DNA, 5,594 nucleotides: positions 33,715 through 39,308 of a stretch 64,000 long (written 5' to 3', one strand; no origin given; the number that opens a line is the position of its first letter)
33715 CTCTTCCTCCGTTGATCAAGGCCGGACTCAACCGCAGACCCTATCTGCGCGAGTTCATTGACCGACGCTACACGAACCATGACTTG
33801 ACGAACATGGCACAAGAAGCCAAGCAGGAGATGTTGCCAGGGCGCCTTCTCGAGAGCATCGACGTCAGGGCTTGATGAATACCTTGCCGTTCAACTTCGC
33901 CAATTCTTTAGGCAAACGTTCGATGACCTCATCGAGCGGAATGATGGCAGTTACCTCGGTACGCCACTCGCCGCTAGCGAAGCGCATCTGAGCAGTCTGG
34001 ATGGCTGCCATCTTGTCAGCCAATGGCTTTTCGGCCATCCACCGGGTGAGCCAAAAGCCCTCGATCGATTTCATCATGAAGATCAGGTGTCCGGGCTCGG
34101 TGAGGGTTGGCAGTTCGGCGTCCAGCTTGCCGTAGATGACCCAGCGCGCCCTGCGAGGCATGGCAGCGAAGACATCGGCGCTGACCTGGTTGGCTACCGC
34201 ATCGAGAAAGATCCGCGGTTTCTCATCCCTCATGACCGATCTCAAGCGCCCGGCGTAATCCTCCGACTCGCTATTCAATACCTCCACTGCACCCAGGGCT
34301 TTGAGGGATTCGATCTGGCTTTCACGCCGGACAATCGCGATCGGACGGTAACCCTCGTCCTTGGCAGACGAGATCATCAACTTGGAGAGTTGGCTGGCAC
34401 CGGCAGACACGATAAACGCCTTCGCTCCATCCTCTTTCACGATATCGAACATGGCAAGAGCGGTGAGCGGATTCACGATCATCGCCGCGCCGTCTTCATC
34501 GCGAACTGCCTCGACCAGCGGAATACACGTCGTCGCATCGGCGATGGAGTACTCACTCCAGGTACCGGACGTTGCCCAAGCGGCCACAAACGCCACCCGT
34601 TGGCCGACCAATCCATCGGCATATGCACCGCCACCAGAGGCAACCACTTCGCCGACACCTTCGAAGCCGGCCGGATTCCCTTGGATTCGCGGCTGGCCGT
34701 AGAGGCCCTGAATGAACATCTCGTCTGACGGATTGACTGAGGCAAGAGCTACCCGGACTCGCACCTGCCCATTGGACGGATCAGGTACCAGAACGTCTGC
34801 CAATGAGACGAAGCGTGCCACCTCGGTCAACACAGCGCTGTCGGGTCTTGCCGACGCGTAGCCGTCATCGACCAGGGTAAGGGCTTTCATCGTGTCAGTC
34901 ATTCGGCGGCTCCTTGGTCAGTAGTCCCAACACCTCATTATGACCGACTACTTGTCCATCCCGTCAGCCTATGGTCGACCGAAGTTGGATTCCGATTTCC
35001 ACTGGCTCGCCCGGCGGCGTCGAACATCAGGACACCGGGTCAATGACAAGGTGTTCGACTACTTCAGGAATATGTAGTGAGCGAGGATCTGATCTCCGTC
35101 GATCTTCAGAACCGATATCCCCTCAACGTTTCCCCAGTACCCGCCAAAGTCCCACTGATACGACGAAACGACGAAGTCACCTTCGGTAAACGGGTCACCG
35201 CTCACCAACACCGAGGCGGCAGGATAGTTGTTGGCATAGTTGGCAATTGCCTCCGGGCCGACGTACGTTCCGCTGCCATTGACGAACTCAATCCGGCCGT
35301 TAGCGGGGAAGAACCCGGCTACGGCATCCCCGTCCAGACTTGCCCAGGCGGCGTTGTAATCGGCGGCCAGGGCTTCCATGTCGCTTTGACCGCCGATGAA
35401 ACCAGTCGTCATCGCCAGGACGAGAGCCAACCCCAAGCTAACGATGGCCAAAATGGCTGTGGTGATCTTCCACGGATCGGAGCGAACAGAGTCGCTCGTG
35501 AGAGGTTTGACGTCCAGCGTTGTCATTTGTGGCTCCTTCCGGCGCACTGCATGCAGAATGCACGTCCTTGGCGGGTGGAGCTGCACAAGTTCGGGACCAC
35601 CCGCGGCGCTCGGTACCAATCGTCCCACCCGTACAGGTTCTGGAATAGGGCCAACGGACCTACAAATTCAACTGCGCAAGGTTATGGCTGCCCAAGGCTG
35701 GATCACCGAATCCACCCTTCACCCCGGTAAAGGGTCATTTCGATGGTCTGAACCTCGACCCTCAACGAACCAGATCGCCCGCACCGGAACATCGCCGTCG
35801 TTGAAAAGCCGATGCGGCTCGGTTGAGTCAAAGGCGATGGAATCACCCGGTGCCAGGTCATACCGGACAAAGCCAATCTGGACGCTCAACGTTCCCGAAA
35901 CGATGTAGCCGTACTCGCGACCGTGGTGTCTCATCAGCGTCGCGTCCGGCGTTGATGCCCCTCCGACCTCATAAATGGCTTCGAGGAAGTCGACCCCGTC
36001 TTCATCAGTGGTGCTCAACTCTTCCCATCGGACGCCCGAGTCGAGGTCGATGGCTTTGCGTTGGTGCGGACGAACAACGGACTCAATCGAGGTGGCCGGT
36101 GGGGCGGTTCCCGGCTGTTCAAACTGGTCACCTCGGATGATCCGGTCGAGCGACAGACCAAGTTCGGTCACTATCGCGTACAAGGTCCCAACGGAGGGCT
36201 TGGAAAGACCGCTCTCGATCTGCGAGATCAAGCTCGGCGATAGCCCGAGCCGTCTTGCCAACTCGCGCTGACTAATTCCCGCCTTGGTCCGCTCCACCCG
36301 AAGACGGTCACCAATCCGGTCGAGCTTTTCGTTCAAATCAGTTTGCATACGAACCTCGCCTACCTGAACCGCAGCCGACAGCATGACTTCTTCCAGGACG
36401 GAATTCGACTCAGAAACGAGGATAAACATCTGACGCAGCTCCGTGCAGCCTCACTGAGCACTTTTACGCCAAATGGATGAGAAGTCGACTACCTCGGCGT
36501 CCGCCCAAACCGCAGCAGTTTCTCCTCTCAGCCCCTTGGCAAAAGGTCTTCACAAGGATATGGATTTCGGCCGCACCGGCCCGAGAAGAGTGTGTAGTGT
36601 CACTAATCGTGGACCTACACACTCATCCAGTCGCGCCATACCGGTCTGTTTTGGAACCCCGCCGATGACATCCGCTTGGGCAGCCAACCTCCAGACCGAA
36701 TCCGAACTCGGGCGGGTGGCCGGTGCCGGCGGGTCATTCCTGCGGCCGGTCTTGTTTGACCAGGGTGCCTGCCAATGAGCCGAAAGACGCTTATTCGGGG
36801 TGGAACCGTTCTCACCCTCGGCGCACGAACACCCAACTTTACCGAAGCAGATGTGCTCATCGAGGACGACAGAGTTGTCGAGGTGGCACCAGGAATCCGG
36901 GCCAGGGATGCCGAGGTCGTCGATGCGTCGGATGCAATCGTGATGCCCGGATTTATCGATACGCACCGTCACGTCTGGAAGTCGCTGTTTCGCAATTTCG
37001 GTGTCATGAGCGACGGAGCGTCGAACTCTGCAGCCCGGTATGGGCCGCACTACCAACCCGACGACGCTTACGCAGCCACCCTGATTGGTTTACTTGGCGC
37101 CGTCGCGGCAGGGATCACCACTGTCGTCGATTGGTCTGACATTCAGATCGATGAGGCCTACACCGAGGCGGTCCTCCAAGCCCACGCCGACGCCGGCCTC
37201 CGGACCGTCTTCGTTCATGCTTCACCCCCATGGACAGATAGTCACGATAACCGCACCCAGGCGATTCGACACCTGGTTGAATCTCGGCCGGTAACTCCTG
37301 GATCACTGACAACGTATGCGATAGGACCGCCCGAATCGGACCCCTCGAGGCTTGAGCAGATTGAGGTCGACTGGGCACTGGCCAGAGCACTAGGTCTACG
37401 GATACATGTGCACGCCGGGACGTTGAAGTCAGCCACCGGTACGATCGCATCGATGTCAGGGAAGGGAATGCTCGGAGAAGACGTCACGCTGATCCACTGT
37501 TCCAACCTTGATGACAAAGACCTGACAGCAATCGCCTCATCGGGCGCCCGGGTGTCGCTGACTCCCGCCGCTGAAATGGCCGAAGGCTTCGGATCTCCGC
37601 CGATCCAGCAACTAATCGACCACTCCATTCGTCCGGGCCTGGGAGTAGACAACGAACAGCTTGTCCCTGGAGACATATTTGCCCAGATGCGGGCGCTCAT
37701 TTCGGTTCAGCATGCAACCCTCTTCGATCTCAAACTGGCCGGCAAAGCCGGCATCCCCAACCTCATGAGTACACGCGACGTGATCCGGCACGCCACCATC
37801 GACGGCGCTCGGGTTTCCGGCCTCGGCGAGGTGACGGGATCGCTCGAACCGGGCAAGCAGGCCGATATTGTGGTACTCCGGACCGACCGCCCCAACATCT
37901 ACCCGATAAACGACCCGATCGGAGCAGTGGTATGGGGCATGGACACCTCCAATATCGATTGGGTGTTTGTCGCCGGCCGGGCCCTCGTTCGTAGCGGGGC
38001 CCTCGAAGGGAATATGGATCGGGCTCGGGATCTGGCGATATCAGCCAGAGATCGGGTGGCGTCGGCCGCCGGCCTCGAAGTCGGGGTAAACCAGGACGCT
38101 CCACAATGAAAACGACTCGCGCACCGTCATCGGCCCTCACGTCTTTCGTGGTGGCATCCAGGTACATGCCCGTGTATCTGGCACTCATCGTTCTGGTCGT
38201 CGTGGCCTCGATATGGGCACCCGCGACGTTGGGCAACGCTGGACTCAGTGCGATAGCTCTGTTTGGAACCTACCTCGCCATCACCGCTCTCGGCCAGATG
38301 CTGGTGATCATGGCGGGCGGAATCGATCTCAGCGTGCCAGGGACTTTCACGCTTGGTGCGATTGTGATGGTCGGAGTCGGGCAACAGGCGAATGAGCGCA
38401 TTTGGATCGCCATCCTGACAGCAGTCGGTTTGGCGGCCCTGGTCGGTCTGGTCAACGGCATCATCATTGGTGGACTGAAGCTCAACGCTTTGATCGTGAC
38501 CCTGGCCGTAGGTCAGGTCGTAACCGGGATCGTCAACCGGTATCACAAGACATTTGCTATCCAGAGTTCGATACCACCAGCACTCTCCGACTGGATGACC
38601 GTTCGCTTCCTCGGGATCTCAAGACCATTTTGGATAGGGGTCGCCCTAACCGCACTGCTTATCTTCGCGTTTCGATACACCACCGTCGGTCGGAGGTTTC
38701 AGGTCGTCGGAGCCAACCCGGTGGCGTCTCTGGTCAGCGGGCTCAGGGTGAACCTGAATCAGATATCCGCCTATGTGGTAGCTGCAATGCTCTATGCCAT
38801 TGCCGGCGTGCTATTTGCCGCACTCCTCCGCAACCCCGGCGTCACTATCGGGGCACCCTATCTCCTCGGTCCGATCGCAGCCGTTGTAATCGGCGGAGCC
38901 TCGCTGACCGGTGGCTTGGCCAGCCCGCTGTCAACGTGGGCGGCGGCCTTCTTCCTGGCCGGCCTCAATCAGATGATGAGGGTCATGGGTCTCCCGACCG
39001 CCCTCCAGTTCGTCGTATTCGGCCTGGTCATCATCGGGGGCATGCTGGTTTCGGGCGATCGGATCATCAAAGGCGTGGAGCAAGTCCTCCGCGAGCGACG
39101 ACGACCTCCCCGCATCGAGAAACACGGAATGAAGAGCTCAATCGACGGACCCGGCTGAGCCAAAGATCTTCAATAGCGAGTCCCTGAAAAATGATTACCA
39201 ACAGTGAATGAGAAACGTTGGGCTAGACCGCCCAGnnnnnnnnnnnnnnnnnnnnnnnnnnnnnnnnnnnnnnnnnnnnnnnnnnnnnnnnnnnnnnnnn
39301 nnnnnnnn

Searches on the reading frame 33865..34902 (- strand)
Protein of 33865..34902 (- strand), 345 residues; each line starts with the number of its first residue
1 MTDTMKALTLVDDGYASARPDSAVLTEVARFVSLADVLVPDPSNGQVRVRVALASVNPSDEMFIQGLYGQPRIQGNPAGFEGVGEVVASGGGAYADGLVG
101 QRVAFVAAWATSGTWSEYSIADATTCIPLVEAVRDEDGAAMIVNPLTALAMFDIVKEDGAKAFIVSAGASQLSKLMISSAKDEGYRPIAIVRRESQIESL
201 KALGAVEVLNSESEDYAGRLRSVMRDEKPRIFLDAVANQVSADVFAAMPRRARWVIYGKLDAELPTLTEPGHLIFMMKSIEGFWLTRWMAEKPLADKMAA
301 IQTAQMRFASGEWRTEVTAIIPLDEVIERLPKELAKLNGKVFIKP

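Call 60: search_protein_families(library=pfam, proteins=[window:33865-34902:-], max_evalue=0.00001)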
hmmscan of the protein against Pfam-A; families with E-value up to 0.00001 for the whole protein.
window:33865-34902:- (345 aa): 2 families
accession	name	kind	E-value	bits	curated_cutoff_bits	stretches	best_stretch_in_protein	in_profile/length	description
PF00107.32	ADH_zinc_N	-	1.8e-12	47.8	31.8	1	175-298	5-127/129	Zinc-binding dehydrogenase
PF08240.17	ADH_N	-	5.7e-09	36.6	23.5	1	44-129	2-102/104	Alcohol dehydrogenase GroES-like domain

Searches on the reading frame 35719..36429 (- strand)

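Call 60: search_protein_families(library=pfam, proteins=[window:35719-36429:-], max_evalue=0.00001)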
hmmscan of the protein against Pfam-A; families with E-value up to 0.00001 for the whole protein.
window:35719-36429:- (236 aa): 4 families
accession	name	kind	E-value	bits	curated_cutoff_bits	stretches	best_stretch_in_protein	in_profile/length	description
PF07883.17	Cupin_2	-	1.1e-15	57.5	27.2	1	154-221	6-69/70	Cupin domain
PF01381.28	HTH_3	-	4.1e-15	56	23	1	44-96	2-54/55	Helix-turn-helix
PF13560.12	HTH_31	-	8.1e-12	45.7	27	1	39-95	2-59/64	Helix-turn-helix domain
PF12844.13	HTH_19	-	6.5e-11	42.4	30.2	1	40-100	1-61/64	Helix-turn-helix domain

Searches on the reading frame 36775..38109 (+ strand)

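Call 29: search_protein_families(library=pfam, proteins=[window:36775-38109:+], max_evalue=0.00001)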
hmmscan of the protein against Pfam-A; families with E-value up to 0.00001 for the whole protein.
window:36775-38109:+ (444 aa): 2 families
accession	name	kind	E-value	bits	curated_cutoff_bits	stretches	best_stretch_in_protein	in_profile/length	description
PF01979.26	Amidohydro_1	-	1.2e-30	107.4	25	1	55-403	1-344/345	Amidohydrolase family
PF07969.17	Amidohydro_3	-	1.2e-21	78.2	29.7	1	86-372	150-448/472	Amidohydrolase family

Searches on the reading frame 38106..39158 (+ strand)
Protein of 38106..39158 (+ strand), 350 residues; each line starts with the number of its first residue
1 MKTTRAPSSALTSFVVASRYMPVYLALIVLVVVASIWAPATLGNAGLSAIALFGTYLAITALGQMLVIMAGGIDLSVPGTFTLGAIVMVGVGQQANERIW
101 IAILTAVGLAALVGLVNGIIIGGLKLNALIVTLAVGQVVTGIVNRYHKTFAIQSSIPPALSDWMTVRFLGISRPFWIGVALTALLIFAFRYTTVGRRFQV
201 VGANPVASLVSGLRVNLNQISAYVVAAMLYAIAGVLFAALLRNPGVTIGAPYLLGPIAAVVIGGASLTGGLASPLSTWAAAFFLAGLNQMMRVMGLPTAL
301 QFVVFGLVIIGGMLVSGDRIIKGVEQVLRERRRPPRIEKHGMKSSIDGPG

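Call 60: search_protein_families(library=pfam, proteins=[window:38106-39158:+], max_evalue=0.00001)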
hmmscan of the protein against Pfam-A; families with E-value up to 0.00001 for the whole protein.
window:38106-39158:+ (350 aa): 1 family
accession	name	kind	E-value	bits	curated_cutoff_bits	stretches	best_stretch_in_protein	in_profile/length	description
PF02653.21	BPD_transp_2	-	9.4e-28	97.5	26.8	1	47-310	2-266/269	Branched-chain amino acid transport system / permease component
